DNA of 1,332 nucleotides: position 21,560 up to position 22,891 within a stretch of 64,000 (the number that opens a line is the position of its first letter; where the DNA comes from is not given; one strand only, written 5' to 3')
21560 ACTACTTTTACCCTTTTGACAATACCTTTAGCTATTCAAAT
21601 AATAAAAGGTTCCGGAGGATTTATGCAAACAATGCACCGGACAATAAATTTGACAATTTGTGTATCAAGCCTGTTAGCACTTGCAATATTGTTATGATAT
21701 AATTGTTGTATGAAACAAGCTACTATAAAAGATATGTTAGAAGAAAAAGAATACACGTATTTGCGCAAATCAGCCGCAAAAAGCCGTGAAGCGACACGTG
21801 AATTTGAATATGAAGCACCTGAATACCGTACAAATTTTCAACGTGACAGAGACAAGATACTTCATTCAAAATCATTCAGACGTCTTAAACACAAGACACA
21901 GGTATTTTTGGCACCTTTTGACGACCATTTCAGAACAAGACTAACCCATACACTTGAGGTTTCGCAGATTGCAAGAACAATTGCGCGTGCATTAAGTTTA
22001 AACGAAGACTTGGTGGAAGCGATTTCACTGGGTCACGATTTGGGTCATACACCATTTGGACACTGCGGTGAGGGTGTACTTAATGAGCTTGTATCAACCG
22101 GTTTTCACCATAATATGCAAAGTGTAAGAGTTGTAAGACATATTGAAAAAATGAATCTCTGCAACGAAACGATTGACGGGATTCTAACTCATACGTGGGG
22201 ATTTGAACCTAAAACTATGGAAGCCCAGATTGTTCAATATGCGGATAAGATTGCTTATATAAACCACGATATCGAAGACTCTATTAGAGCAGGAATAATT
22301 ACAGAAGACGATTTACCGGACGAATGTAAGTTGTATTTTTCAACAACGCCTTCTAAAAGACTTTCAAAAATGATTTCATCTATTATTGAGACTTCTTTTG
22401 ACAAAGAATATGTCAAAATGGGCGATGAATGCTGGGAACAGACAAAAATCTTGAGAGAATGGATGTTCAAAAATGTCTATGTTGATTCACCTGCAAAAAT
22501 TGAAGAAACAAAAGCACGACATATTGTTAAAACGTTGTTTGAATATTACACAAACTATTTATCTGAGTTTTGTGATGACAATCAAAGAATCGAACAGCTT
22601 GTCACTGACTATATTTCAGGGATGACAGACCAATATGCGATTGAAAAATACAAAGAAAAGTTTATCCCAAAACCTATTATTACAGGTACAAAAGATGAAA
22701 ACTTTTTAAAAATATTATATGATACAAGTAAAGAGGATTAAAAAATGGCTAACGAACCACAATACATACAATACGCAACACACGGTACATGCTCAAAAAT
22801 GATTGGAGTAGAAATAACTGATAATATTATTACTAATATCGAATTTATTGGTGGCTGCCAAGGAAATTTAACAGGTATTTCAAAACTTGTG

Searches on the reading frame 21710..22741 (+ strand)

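Call 6: search_protein_families(library=pfam, proteins=[window:21710-22741:+], max_evalue=0.01)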
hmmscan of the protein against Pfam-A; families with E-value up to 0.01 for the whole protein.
window:21710-22741:+ (343 aa): 2 families
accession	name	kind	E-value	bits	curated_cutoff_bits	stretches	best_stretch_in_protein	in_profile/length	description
PF13286.11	HD_assoc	-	1.5e-15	58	22.2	1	235-315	1-90/91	Phosphohydrolase-associated domain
PF01966.28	HD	-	9.1e-15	55.4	22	1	77-182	1-114/116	HD domain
